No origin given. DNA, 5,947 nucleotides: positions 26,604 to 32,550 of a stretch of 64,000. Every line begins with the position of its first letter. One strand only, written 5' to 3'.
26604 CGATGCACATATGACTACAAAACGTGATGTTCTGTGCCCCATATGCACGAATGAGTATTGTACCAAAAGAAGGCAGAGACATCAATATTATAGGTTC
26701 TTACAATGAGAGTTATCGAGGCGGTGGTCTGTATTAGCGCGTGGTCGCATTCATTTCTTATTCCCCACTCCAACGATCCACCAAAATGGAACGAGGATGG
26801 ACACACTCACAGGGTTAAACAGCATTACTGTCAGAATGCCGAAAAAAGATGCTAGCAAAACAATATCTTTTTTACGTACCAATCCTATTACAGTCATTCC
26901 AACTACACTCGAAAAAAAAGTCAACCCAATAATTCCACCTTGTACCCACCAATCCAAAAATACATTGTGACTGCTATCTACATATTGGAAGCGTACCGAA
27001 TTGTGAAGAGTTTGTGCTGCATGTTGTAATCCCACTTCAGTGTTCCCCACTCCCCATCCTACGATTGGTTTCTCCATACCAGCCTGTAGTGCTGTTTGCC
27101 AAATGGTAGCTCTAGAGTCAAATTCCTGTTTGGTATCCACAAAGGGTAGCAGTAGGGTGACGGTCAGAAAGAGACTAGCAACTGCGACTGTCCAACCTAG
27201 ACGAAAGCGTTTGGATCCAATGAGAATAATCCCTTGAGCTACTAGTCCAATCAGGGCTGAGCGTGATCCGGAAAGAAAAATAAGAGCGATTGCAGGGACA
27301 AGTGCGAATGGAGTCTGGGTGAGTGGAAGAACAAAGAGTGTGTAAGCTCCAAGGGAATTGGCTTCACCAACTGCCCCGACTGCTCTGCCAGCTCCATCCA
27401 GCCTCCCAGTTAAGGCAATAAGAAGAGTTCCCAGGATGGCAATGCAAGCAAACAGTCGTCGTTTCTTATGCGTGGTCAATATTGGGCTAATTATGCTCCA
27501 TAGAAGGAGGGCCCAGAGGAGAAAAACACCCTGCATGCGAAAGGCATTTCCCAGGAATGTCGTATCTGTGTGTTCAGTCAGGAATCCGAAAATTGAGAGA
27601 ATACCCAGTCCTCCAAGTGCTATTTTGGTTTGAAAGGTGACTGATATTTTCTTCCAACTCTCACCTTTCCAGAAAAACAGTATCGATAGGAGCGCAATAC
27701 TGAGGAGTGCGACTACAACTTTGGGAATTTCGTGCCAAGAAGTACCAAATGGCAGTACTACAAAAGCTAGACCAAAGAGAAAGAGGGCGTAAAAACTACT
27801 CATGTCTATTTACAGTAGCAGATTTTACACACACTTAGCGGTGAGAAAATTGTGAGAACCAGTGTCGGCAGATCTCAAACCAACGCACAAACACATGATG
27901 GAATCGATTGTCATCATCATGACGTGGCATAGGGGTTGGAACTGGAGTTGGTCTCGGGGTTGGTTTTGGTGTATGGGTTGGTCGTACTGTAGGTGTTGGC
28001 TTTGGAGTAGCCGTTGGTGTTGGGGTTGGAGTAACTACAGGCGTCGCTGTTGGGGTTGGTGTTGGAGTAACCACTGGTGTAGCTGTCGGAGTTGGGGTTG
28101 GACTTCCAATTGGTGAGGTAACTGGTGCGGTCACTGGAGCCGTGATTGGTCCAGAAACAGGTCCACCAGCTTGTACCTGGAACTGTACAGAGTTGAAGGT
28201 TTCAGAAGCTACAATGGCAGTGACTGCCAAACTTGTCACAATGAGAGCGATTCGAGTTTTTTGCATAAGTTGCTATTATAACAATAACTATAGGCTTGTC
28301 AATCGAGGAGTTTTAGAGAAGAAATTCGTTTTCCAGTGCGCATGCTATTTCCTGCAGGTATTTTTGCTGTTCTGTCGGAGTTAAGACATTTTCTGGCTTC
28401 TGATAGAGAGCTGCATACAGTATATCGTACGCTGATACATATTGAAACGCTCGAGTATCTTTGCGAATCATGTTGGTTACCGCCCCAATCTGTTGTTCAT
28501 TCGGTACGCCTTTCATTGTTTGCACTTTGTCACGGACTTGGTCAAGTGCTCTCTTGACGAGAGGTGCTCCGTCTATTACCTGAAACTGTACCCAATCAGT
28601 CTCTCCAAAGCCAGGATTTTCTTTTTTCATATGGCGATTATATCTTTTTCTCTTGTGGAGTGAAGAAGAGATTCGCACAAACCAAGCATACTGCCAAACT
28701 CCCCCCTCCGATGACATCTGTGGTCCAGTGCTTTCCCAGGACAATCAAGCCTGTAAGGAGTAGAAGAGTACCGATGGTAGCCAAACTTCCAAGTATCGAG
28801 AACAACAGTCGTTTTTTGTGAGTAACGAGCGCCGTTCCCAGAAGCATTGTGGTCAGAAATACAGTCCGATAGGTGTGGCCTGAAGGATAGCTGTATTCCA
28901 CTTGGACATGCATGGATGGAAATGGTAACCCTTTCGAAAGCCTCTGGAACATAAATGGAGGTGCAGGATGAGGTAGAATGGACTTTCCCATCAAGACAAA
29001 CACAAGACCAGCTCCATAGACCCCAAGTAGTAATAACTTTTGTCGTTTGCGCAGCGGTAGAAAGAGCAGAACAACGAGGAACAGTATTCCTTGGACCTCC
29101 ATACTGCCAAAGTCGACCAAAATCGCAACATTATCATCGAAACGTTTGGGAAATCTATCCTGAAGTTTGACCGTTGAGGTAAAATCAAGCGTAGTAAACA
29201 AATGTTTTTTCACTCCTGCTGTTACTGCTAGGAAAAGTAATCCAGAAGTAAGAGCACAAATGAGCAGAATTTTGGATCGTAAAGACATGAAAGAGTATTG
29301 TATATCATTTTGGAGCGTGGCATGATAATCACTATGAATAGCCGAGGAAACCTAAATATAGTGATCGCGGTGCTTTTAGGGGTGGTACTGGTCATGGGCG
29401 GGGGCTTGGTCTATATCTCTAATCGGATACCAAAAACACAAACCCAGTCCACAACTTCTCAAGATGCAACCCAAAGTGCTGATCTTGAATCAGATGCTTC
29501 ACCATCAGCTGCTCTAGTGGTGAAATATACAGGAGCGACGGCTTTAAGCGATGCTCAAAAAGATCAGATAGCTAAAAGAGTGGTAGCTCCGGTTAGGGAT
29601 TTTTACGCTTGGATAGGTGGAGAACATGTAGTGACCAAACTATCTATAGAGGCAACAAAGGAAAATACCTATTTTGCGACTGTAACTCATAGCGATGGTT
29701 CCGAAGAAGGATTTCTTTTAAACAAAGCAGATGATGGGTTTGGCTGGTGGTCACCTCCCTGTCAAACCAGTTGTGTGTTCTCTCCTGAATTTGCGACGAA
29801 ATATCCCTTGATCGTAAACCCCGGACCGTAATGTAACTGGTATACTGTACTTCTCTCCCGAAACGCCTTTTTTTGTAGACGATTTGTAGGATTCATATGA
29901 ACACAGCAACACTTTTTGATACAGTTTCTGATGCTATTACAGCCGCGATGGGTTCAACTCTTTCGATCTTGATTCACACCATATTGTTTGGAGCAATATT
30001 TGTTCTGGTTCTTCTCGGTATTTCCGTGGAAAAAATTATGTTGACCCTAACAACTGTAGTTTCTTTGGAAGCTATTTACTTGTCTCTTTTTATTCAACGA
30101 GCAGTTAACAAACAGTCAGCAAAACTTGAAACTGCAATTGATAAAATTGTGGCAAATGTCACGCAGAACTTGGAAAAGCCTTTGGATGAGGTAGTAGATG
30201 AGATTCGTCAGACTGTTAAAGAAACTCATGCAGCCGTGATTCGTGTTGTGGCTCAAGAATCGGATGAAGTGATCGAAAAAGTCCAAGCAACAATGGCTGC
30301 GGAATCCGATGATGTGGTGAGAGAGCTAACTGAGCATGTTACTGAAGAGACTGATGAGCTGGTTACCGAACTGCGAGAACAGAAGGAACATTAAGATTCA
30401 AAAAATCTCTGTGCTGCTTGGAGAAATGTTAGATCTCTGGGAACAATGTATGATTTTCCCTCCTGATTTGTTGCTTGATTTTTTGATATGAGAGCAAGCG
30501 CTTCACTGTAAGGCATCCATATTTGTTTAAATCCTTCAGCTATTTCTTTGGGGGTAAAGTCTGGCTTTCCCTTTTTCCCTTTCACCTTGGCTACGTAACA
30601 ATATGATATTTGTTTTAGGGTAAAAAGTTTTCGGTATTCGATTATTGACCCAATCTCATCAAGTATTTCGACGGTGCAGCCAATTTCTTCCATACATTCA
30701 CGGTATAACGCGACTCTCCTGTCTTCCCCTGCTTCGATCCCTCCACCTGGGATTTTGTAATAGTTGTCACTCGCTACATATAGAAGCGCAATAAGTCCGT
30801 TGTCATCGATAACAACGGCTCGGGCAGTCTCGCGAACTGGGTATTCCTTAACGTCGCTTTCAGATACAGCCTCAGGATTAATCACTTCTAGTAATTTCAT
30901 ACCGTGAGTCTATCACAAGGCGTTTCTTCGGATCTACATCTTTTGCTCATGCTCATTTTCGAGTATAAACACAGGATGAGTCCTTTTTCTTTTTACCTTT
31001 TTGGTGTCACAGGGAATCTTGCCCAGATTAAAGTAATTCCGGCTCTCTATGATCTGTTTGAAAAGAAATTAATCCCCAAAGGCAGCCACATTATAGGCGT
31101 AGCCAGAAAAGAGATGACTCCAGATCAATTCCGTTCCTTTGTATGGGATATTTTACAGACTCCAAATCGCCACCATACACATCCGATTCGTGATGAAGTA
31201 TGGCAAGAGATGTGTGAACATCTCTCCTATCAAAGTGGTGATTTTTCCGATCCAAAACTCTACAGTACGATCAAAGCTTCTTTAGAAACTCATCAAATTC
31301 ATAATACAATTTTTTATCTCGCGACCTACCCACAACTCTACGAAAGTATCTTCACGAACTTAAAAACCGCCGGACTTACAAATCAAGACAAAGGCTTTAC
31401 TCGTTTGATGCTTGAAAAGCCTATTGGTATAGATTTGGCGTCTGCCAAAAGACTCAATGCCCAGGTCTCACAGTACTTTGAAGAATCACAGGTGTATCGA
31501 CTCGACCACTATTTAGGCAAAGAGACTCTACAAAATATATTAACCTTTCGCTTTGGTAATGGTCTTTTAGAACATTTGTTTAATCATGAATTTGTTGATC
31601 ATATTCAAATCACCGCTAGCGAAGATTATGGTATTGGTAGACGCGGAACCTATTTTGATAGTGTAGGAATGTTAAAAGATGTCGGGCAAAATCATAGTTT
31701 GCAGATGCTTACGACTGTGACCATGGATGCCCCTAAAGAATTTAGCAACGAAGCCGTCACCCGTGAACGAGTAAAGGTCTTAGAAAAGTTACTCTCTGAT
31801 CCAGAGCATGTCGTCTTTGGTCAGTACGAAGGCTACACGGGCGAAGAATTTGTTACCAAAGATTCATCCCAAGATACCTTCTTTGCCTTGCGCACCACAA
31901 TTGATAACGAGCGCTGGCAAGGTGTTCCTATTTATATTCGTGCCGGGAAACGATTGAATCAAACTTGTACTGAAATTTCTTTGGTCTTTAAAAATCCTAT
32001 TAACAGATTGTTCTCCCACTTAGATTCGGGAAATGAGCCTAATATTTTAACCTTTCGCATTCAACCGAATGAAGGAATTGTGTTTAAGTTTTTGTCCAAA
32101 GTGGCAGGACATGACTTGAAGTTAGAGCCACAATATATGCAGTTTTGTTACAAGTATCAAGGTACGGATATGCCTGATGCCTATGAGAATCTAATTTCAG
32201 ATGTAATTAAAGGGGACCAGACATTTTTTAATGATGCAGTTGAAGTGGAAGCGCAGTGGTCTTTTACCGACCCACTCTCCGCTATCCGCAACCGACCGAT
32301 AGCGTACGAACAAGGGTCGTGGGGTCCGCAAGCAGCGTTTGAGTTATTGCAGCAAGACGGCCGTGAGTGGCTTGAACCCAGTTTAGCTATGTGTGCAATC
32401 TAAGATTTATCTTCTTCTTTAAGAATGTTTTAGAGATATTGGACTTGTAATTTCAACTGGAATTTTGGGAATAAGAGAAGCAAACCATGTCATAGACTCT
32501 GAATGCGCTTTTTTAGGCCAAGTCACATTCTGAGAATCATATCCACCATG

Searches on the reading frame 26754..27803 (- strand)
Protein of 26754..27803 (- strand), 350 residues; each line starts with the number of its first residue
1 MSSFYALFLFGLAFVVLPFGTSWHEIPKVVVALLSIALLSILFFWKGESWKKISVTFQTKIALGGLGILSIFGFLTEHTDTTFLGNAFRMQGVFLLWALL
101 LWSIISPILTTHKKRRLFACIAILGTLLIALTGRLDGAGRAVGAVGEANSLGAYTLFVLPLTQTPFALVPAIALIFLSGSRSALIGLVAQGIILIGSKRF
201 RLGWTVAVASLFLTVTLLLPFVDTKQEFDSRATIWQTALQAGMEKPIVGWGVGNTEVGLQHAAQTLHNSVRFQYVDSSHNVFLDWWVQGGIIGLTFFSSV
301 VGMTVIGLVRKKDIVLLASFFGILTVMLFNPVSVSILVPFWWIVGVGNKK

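Call 86: search_protein_families(library=pfam, proteins=[window:26754-27803:-], max_evalue=0.0001)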
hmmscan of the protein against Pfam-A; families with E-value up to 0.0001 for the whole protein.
window:26754-27803:- (350 aa): 1 family
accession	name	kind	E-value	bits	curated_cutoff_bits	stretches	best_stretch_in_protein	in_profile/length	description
PF04932.20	Wzy_C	-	9.7e-17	61.6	31.7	1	166-297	1-148/149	O-Antigen ligase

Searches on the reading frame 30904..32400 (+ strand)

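Call 86: search_protein_families(library=pfam, proteins=[window:30904-32400:+], max_evalue=0.0001)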
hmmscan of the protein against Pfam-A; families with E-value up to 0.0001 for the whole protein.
window:30904-32400:+ (499 aa): 2 families
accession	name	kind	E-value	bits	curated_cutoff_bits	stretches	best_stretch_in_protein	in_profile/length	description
PF02781.21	G6PD_C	-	4e-90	302.3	27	1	213-489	1-295/296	Glucose-6-phosphate dehydrogenase, C-terminal domain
PF00479.28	G6PD_N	-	4.7e-56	190.8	22.1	1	32-211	2-183/183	Glucose-6-phosphate dehydrogenase, NAD binding domain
